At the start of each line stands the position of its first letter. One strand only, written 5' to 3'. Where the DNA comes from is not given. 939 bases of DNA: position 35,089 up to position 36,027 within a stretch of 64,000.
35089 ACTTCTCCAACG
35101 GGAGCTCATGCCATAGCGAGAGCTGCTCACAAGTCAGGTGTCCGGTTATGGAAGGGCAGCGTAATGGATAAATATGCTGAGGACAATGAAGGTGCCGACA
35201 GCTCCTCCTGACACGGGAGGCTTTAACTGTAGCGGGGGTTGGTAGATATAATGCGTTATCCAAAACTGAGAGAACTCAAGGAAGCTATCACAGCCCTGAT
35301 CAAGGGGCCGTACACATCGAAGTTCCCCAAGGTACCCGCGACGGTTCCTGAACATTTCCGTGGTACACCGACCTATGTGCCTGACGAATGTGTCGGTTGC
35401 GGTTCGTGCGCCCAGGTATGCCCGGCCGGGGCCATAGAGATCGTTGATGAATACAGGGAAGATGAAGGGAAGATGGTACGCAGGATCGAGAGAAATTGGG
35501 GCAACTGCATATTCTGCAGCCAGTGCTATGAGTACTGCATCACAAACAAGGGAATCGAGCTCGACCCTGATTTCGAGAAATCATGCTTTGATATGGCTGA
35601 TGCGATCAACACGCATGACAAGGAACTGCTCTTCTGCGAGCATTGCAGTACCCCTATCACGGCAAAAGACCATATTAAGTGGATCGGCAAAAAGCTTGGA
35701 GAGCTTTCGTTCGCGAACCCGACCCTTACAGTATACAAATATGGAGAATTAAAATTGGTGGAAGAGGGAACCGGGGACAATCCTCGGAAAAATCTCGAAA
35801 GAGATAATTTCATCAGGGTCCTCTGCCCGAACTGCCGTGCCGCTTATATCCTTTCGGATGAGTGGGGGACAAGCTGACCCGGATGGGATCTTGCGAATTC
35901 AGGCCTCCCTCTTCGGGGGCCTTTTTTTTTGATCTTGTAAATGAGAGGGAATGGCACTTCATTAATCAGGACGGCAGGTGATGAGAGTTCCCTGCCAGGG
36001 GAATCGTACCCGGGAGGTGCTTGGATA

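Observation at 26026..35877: Complete Mrp-Mbh type group-4 [NiFe] hydrogenase with two large antiporter subunits and intact Ni-Fe ligands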

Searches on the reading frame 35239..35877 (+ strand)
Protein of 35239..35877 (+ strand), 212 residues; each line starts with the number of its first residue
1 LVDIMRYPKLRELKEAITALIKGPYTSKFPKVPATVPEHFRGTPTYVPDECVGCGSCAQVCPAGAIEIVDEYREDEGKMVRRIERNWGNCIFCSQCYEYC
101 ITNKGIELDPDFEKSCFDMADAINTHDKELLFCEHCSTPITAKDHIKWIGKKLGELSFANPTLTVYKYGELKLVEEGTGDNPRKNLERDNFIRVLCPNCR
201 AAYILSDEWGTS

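Call 5: search_protein_families(library=pfam, proteins=[window:35239-35877:+])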
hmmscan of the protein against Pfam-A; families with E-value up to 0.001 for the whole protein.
window:35239-35877:+ (212 aa): 9 families
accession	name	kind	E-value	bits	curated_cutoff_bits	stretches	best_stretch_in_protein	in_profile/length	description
PF12838.12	Fer4_7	-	8.4e-12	45.8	27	2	51-103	2-51/52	4Fe-4S dicluster domain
PF00037.32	Fer4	-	4.3e-09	36.2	21.1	1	45-67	2-24/24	4Fe-4S binding domain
PF13187.11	Fer4_9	-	2.6e-08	34.2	27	1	50-102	1-49/52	4Fe-4S dicluster domain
PF13237.11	Fer4_10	-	2.4e-07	31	25.5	1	46-100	4-52/53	4Fe-4S dicluster domain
PF12837.12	Fer4_6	-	1.4e-05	25.3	25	1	44-66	2-24/24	4Fe-4S binding domain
PF14697.11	Fer4_21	-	3e-05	24.5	35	1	45-67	35-58/59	4Fe-4S dicluster domain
PF13484.11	Fer4_16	-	5.4e-05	24.3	30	1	50-80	1-30/66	4Fe-4S double cluster binding domain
PF12797.12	Fer4_2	-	7.9e-05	22.8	24.5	1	44-63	3-22/22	4Fe-4S binding domain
PF25160.1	LdpA_Fe-S-bd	-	0.00017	21.8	27.6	1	47-69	24-46/49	LdpA Fe-S cluster-binding domain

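Call 24: search_protein_families(library=ncbifam, proteins=[window:35239-35877:+], max_evalue=0.00001)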
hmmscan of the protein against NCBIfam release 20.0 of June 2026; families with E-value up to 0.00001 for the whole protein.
window:35239-35877:+ (212 aa): 25 families
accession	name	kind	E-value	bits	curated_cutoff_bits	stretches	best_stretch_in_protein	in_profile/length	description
NF009053.0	PRK12387.1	subfamily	3e-27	95.5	204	1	21-156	10-140/180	formate hydrogenlyase complex iron-sulfur subunit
NF006076.0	PRK08222.1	equivalog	6.6e-24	84.7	270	1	18-153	7-137/181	hydrogenase 4 subunit H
NF006221.0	PRK08348.1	subfamily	1.1e-21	76.9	124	1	12-118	6-104/136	NADH-plastoquinone oxidoreductase subunit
TIGR01971.1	NuoI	subfamily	3.1e-19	68.8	113.05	1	17-123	6-115/121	NADH-quinone oxidoreductase, chain I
NF004540.0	PRK05888.2-1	equivalog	5e-16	58.5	215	1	11-118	6-115/139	NADH-quinone oxidoreductase subunit NuoI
NF004537.0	PRK05888.1-3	equivalog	1.1e-14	54.4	163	1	17-130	31-154/204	NADH-quinone oxidoreductase subunit NuoI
NF040612.1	F420_dehyd_FpoI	exception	1.7e-14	53.8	180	1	10-101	3-95/135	F420H2 dehydrogenase subunit FpoI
NF010590.0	PRK13984.1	equivalog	4.6e-14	51.5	946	1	16-103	17-106/611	putative oxidoreductase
NF004536.0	PRK05888.1-1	equivalog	1.3e-13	50.7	212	1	12-127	16-135/180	NADH-quinone oxidoreductase subunit NuoI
NF004545.0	PRK05888.3-1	equivalog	2.7e-13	49.9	229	1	16-113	33-130/154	NADH-quinone oxidoreductase subunit NuoI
NF004543.0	PRK05888.2-5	equivalog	4.3e-13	49.3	243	1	17-102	27-112/217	NADH-quinone oxidoreductase subunit NuoI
TIGR00403.1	ndhI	equivalog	1.5e-11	44.3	302.35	1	22-121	35-134/183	NAD(P)H-quinone oxidoreductase subunit I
NF042909.1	FMH_DH_FwdF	exception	1.6e-11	43.9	375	1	49-150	99-199/336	tungsten-dependent formylmethanofuran dehydrogenase subunit FwdF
NF004538.0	PRK05888.1-4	equivalog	1.1e-10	41.3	135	1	23-141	30-152/162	NADH-quinone oxidoreductase subunit NuoI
NF004541.0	PRK05888.2-2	equivalog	1.6e-10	41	217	1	25-103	37-109/168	NADH-quinone oxidoreductase subunit NuoI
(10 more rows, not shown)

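Call 77: search_solved_structures(query=window:35239-35877:+, max_evalue=0.00001, show_alignments=2)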
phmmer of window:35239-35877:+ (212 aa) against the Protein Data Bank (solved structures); distinct sequences matched with E-value up to 0.00001: 45.
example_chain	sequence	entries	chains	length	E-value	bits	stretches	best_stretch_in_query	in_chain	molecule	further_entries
9sw6_G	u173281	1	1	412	1.7e-18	70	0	47-100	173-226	Polyferredoxin protein MvhB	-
9sfi_T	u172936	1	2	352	2.1e-17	66.4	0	41-103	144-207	4Fe-4S ferredoxin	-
7z0s_F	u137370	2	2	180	2.8e-17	66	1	22-147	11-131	Formate hydrogenlyase subunit 6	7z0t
6cfw_N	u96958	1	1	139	3.2e-15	59.3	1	13-122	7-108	NADH-plastoquinone oxidoreductase subunit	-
7eu3_I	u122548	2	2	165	1.3e-12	50.8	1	23-120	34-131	NAD(P)H-quinone oxidoreductase subunit I, chloroplastic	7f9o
5t5i_F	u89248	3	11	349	2.2e-12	50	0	48-113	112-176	Tungsten formylmethanofuran dehydrogenase subunit fwdF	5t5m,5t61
7awt_I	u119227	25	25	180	7.7e-12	48.2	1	26-129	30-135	NADH-quinone oxidoreductase subunit I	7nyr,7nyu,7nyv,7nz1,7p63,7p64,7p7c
9sw6_H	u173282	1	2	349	1.4e-11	47.3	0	48-114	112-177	Tungsten formylmethanofuran dehydrogenase, subunit F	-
6hum_I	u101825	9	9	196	1.8e-11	47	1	22-119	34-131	NAD(P)H-quinone oxidoreductase subunit I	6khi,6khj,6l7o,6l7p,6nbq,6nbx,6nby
7wfg_I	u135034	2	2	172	2.3e-11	46.7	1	23-120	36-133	NAD(P)H-quinone oxidoreductase subunit I, chloroplastic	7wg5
9grx_I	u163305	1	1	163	2.4e-11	46.6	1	23-120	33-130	NAD(P)H-quinone oxidoreductase subunit I, chloroplastic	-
7p7k_I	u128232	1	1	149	4.3e-11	45.8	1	29-129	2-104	NADH-quinone oxidoreductase subunit I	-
7p61_I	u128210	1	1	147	1.6e-10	43.9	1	30-129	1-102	NADH-quinone oxidoreductase subunit I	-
8b9z_I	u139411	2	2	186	2.5e-10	43.2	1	16-134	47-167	NADH dehydrogenase (ubiquinone) 23 kDa subunit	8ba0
2fug_9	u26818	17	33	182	2.7e-10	43.1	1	18-132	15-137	NADH-quinone oxidoreductase chain 9 | NADH-QUINONE OXIDOREDUCTASE SUBUNIT 9 | NADH-quinone oxidoreductase subunit I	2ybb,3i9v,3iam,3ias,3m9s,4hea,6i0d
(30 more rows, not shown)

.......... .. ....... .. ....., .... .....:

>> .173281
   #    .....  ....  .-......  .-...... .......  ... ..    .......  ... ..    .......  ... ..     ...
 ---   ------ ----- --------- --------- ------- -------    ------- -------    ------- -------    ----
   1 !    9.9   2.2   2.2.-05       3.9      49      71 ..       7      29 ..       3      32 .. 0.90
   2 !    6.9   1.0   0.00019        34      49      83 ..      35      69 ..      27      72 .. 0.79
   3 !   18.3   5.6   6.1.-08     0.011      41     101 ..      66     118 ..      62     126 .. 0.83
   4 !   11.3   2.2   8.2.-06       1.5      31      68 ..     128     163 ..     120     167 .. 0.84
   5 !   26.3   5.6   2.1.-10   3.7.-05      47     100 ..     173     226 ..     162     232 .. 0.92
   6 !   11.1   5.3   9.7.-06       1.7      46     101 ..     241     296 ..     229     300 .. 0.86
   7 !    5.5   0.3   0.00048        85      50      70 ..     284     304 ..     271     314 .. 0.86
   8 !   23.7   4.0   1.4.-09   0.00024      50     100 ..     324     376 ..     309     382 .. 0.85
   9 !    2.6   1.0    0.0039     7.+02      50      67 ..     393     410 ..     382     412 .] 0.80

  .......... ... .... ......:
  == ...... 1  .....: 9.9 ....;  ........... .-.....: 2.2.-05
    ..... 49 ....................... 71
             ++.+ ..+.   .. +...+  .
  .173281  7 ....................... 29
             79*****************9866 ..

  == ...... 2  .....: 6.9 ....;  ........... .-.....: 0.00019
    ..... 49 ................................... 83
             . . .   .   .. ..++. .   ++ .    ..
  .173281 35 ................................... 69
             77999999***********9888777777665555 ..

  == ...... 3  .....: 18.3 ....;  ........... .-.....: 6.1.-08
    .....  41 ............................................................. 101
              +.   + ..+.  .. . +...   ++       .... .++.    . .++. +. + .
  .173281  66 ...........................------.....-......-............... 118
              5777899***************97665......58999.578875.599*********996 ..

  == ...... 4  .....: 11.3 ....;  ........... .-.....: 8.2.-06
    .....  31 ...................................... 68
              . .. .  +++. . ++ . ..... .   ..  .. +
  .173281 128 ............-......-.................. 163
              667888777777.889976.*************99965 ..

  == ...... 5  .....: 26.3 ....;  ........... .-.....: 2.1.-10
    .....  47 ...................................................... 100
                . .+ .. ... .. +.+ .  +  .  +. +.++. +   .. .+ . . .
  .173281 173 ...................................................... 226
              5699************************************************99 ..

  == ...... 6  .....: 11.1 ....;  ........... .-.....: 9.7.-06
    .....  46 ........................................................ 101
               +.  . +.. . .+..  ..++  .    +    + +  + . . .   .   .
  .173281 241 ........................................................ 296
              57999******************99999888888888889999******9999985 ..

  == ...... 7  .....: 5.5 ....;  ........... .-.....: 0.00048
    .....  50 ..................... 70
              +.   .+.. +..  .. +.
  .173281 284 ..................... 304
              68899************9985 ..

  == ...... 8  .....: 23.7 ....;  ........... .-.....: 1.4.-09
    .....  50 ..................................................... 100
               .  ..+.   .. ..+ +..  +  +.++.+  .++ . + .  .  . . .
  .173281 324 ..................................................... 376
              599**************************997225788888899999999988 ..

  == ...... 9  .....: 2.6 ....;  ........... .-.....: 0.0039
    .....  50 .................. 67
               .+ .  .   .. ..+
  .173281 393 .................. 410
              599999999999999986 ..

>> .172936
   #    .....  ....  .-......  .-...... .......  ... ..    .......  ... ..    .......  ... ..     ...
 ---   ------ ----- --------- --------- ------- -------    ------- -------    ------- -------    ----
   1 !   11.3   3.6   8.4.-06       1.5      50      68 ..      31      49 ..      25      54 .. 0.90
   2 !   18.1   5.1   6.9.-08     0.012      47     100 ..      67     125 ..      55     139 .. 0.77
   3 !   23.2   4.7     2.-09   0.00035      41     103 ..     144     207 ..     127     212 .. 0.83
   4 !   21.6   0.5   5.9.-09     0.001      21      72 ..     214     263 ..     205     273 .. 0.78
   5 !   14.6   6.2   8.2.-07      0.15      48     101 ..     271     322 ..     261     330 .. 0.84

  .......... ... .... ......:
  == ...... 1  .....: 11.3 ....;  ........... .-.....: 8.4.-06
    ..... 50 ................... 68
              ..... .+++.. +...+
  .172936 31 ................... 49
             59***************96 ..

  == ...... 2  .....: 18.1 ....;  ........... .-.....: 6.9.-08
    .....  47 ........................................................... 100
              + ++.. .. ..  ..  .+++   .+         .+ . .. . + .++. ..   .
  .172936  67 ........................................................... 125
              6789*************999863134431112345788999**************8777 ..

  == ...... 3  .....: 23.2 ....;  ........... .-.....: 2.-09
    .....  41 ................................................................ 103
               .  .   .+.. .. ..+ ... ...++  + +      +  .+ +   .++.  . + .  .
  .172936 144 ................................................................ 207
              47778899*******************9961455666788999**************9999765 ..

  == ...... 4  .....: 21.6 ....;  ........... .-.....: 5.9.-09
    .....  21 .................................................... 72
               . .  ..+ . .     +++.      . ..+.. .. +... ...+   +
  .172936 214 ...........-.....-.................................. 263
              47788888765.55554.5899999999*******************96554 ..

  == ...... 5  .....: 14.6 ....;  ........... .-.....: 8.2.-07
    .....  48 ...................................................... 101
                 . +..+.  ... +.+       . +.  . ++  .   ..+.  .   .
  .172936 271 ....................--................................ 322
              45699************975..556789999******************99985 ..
